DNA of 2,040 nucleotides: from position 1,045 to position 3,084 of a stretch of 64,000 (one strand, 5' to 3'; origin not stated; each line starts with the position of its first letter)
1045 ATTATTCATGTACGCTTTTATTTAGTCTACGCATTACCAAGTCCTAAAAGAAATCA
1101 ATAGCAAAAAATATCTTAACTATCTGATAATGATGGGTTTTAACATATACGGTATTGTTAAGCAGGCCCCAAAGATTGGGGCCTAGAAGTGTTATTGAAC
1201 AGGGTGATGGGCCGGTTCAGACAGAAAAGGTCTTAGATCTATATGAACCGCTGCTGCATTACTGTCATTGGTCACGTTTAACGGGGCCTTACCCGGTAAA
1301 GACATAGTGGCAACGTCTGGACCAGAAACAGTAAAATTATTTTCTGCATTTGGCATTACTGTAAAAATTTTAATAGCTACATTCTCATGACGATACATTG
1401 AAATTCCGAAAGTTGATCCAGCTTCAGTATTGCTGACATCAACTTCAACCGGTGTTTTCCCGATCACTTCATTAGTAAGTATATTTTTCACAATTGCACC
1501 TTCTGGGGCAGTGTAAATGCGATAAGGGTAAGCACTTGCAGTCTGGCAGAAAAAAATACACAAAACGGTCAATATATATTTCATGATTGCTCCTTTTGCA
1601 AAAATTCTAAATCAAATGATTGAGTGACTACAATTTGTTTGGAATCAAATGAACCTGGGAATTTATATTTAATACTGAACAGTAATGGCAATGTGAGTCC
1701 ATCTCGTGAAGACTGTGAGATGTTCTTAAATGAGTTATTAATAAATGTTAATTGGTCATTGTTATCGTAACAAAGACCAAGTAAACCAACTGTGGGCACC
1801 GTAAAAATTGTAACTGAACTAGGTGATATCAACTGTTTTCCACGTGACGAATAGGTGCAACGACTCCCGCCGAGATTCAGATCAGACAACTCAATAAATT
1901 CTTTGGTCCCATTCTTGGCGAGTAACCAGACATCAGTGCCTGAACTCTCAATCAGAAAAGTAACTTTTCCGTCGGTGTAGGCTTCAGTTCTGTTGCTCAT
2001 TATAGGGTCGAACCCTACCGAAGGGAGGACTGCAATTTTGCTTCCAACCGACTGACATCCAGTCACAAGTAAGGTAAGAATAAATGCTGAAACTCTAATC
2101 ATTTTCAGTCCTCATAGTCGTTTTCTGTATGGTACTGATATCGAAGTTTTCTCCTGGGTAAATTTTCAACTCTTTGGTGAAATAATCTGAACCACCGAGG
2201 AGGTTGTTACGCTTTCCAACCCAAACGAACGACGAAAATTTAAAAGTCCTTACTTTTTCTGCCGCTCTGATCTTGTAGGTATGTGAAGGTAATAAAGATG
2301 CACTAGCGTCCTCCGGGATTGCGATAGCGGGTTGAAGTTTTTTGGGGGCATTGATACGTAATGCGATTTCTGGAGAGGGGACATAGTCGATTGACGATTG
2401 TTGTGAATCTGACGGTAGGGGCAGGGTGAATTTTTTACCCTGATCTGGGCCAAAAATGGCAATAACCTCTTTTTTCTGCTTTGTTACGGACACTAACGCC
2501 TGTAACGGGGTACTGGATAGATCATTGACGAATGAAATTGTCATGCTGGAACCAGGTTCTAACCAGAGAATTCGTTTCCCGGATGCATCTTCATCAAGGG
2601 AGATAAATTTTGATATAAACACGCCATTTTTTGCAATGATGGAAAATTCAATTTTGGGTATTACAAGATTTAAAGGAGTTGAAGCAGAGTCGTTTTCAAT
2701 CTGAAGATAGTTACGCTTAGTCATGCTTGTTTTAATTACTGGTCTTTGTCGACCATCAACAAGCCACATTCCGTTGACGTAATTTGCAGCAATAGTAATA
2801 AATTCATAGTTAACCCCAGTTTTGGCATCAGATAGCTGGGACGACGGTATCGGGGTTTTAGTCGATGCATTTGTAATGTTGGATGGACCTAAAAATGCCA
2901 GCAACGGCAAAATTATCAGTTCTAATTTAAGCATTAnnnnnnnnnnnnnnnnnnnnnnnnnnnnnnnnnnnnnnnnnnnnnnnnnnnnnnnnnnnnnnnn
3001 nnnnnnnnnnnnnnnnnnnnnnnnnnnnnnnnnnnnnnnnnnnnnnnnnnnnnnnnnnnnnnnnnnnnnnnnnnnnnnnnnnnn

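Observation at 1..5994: Two partition systems of different types flank an operon of exported proteins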

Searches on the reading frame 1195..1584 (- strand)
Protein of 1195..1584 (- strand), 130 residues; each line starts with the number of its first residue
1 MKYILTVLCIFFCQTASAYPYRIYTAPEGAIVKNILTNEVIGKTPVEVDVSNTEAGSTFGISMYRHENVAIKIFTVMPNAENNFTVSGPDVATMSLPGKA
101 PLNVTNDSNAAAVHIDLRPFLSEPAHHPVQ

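Call 4: search_protein_families(library=pfam, proteins=[window:1195-1584:-], max_evalue=0.1)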
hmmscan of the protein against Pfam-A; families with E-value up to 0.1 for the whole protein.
window:1195-1584:- (130 aa): 1 family
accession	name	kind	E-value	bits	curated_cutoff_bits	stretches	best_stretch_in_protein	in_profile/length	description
PF08308.17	PEGA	-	0.068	13.5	20.8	0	21-52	4-34/71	PEGA domain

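Call 17: search_protein_families(library=ncbifam, proteins=[window:1195-1584:-], max_evalue=0.01)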
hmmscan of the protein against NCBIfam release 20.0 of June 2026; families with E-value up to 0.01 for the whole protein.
window:1195-1584:- (130 aa): 0 families

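Call 59: find_homologous_proteins(query=window:1195-1584:-, max_evalue=0.001)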
Query window:1195-1584:- (130 aa): 34 proteins with E <= 0.001 among 37 candidates.
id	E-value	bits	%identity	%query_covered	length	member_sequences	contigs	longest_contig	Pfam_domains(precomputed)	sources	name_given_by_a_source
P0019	1.1e-73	263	99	93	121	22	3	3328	-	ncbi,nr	ncbi:TPA: hypothetical protein ACG646_005116 [Escherichia coli]|nr:hypothetical protein [Salmonella 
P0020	6.3e-72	257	88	100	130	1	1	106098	-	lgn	-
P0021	9.7e-69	247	85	99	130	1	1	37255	-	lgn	-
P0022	2.0e-68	246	85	100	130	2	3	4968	-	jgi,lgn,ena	-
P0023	3.2e-67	242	86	100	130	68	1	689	-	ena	-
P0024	2.1e-65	236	82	100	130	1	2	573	-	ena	-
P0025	2.6e-64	233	83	98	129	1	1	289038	-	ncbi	ncbi:hypothetical protein QPK13_22930 [Photorhabdus tasmaniensis]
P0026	4.0e-61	222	80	98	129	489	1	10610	-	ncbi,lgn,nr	ncbi:hypothetical protein A3047_23885 [Salmonella enterica subsp. enterica serovar Derby]|nr:hypothe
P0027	5.2e-58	212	76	97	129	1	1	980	-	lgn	-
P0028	1.4e-56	208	75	97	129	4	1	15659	-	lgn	-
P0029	1.5e-55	204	75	98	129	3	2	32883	-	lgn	-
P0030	1.8e-54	201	74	96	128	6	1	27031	-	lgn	-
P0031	1.1e-49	186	82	78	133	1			-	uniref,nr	uniref:IncH1 plasmid conjugative transfer protein TrhZ n=1 Tax=Salmonella enteritidis TaxID=149539 R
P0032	2.3e-49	184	72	85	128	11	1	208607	-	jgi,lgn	jgi:hypothetical protein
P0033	3.0e-49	184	71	85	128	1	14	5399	-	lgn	-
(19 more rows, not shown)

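Call 75: predict_structure(alignment_id=A6)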
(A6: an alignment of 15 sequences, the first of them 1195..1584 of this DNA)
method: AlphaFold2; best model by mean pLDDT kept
length: 130 residues; sequences in the alignment: 15
mean_pLDDT: 78.7   pTM: 0.65
mean pLDDT of the five models: 78.7, 77.0, 75.7, 73.6, 73.4
residues with pLDDT >= 90: 26; 70-90: 73; 50-70: 31; < 50: 0
segments of 3 or more residues with pLDDT < 50: none
pLDDT, mean of each block of 10 residues (from residue 1): 70 69 91 90 92 83 85 80 69 73 78 86 56
secondary structure, 60 per line:
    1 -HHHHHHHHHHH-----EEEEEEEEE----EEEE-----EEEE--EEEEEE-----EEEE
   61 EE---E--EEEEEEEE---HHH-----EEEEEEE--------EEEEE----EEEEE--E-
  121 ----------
elements in order: H2-12 E18-26 E31-34 E40-43 E46-51 E57-62 E69-76 E88-94 E103-107 E112-116

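Call 78: fold_search(model_id=the predicted structure, library=pdb)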
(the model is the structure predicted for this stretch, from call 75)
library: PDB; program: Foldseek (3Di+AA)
matches with E <= 10: 135; with E <= 0.001: 0
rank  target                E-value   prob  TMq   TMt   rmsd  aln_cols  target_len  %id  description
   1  6ixy_B                2.2e-02  0.91  0.33  0.14   9.3       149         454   12  X-ray structure of major pilin from C. perfringens SM101 (released 2019-08-14)
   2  6m3y                  9.1e-02  0.69  0.33  0.08  10.0       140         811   12  Crystal structure of pilus adhesin, SpaC from Lactobacillus rhamnosus GG - open conformation (released 2020-07-29)
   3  6ixy_A                1.1e-01  0.57  0.31  0.13   9.4       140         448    9  X-ray structure of major pilin from C. perfringens SM101 (released 2019-08-14)
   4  9uvr_A                1.1e-01  0.95  0.44  0.17   6.0       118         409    8  Crystal structure of SSA1632 from Streptococcus sanguinis (released 2026-01-21)
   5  6m48_A                1.4e-01  0.54  0.32  0.08   9.9       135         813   12  Crystal structure of pilus adhesin, SpaC from Lactobacillus rhamnosus GG - P21212 form (released 2020-07-29)
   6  5y6g                  4.7e-01  0.08  0.16  0.16  14.9       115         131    8  PilZ domain with c-di-GMP of YcgR from Escherichia coli (released 2018-07-18)
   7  6ray_3                5.2e-01  0.09  0.19  0.06  16.9       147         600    8  D. melanogaster CMG-DNA, State 2A (released 2019-09-11)
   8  6m48_B                5.8e-01  0.51  0.40  0.09   6.4       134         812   12  Crystal structure of pilus adhesin, SpaC from Lactobacillus rhamnosus GG - P21212 form (released 2020-07-29)
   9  8x7u_C                7.6e-01  0.03  0.14  0.05  15.9       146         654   10  MCM in complex with dsDNA in presence of ATP. (released 2024-01-17)
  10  9mxx                  1.1e+00  0.10  0.23  0.21  11.4       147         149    9  Computationally Designed protein with isopeptide bond dnIPB-2 (released 2025-04-09)
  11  6ww7_G                1.3e+00  0.18  0.30  0.33   6.9       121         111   12  Structure of the human ER membrane protein complex in a lipid nanodisc (released 2020-05-27)
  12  1tfp_A                1.5e+00  0.06  0.18  0.20  15.9       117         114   13  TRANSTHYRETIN (FORMERLY KNOWN AS PREALBUMIN) (released 1996-06-10)
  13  1g1o_A                1.5e+00  0.05  0.17  0.18  14.8       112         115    8  CRYSTAL STRUCTURE OF THE HIGHLY AMYLOIDOGENIC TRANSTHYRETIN MUTANT TTR G53S/E54D/L55S (released 2001-10-17)
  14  1g1o_C                1.5e+00  0.04  0.16  0.17  15.2       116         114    7  CRYSTAL STRUCTURE OF THE HIGHLY AMYLOIDOGENIC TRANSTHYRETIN MUTANT TTR G53S/E54D/L55S (released 2001-10-17)
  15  2y8f_D                1.5e+00  0.04  0.15  0.15  16.1       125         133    6  Structure of the Ran-binding domain from human RanBP3 (wild type) (released 2011-02-16)
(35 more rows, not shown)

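Call 102: search_protein_families(library=padloc, proteins=[window:1195-1584:-], max_evalue=0.01)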
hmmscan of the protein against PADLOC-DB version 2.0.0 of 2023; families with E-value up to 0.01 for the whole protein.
window:1195-1584:- (130 aa): 0 families

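Call 103: search_protein_families(library=phrogs, proteins=[window:1195-1584:-], max_evalue=0.01)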
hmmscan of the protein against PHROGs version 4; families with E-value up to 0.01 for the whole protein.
window:1195-1584:- (130 aa): 0 families

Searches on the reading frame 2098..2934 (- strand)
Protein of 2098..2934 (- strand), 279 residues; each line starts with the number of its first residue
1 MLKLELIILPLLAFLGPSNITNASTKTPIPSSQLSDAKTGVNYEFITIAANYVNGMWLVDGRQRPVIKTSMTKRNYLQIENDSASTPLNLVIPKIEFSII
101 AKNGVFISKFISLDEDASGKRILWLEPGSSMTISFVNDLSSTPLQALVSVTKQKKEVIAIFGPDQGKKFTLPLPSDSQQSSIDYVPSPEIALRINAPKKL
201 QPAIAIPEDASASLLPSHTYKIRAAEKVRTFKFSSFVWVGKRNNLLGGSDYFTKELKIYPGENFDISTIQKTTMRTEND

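Call 4: search_protein_families(library=pfam, proteins=[window:2098-2934:-], max_evalue=0.1)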
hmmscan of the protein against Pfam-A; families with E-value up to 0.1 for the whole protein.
window:2098-2934:- (279 aa): 1 family
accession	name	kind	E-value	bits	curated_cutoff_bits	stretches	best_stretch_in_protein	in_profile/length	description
PF24788.1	AtPDCT1_2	-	0.015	15.6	27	1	33-70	20-57/160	AtPDCT1/2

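Call 17: search_protein_families(library=ncbifam, proteins=[window:2098-2934:-], max_evalue=0.01)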
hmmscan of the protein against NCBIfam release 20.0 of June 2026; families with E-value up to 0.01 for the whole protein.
window:2098-2934:- (279 aa): 0 families

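Call 67: search_protein_representatives(protein=window:2098-2934:-)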
Query: 279 residues. Proteins with E-value up to 0.001 (for the whole library): 23; up to 1e-10: 19; up to 1e-30: 13. The best 23 are listed.
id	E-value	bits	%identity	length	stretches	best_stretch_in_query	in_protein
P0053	6.6e-120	415.8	70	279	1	1-279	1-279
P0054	3.7e-101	354.4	97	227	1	1-174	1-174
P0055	2.5e-63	230.4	46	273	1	24-278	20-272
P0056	4.7e-56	206.6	44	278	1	44-279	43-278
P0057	7.5e-48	179.7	38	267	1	42-278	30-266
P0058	8.1e-46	173.0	40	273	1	43-274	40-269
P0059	7.5e-45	169.9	37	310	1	9-279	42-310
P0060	1.3e-43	165.8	76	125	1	52-166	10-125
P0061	5.6e-43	163.7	99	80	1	8-87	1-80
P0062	1.7e-42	162.1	40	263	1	44-272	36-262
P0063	3.2e-40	154.7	36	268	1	38-276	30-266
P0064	3.2e-38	148.1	35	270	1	35-279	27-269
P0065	7.1e-37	143.7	37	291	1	46-270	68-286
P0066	6.3e-29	117.7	98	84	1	1-61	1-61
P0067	1.2e-23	100.3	69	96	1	1-77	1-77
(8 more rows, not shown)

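Call 79: predict_structure(alignment_id=A7)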
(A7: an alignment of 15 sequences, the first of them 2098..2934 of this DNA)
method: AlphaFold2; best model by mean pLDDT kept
length: 279 residues; sequences in the alignment: 15
mean_pLDDT: 73.8   pTM: 0.70
mean pLDDT of the five models: 73.8, 72.8, 72.7, 71.8, 71.0
residues with pLDDT >= 90: 110; 70-90: 75; 50-70: 22; < 50: 72
segments of 3 or more residues with pLDDT < 50: 1-40, 167-196
pLDDT, mean of each block of 10 residues (from residue 1): 39 33 29 35 86 94 91 90 93 92 87 91 94 83 82 91 61 35 36 45 64 89 80 92 91 90 89 85
secondary structure, 60 per line:
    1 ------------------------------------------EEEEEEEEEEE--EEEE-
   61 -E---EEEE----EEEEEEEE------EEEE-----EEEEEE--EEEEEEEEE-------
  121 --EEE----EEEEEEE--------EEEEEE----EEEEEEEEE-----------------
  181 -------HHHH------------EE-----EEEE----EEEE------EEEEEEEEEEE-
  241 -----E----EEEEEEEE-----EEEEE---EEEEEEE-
elements in order: E43-53 E56-59 E66-69 E74-81 E88-91 E97-102 E105-113 E123-125 E130-136 E145-150 E155-163 H188-191 E211-214 E219-222 E229-239 E251-258 E264-268 E272-278

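Call 102: search_protein_families(library=padloc, proteins=[window:2098-2934:-], max_evalue=0.01)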
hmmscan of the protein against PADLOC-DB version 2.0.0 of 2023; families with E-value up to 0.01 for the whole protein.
window:2098-2934:- (279 aa): 0 families

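Call 103: search_protein_families(library=phrogs, proteins=[window:2098-2934:-], max_evalue=0.01)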
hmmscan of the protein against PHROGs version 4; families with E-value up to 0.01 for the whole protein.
window:2098-2934:- (279 aa): 0 families
